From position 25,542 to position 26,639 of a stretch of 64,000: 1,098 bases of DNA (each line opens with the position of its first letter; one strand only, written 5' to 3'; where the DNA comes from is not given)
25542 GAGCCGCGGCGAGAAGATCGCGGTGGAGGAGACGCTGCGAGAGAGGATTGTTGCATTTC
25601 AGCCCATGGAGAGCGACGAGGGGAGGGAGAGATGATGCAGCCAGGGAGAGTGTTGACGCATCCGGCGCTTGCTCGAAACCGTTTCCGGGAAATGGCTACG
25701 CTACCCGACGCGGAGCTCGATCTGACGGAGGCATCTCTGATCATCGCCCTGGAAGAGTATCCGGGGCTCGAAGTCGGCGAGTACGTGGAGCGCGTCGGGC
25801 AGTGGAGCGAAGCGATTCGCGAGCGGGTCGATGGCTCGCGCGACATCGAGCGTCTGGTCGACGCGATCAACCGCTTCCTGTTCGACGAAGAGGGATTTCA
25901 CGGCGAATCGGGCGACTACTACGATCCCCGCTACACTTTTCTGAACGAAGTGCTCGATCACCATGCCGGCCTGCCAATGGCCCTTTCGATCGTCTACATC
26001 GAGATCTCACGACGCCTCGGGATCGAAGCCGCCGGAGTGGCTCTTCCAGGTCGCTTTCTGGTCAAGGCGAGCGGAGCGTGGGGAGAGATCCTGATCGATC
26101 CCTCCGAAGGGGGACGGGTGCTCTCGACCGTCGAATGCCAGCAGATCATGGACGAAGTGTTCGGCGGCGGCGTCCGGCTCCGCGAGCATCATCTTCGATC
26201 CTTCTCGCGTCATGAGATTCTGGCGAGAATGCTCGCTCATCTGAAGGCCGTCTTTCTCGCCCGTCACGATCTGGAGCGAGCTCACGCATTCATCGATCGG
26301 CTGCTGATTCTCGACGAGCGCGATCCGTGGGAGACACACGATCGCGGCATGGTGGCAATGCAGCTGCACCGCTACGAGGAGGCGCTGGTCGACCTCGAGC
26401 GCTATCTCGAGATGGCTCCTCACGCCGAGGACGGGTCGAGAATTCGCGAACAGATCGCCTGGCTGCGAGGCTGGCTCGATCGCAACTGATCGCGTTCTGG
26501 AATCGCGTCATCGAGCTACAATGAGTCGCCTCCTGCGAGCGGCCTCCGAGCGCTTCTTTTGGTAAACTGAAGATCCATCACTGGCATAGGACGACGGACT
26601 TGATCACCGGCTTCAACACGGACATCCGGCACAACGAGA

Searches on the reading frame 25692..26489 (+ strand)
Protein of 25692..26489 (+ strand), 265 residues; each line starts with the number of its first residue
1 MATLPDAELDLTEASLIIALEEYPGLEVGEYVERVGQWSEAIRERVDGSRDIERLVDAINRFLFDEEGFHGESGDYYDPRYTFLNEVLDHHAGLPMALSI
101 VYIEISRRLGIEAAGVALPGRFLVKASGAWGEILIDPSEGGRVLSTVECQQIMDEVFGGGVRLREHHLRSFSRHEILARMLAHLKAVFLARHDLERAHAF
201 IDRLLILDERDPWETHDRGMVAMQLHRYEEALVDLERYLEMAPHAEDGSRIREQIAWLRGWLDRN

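Call 48: search_protein_families(library=pfam, proteins=[window:25692-26489:+], max_evalue=0.001)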
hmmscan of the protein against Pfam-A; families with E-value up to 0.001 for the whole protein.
window:25692-26489:+ (265 aa): 3 families
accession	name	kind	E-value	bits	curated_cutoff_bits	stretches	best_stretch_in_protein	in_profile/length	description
PF13369.12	Transglut_core2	-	3.2e-41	140.8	23.5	1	31-181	3-154/155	Transglutaminase-like superfamily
PF13371.12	TPR_9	-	6.6e-17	61.7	35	1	184-256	1-73/73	Tetratricopeptide repeat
PF07719.23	TPR_2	-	2e-05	24.8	27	0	217-244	6-33/34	Tetratricopeptide repeat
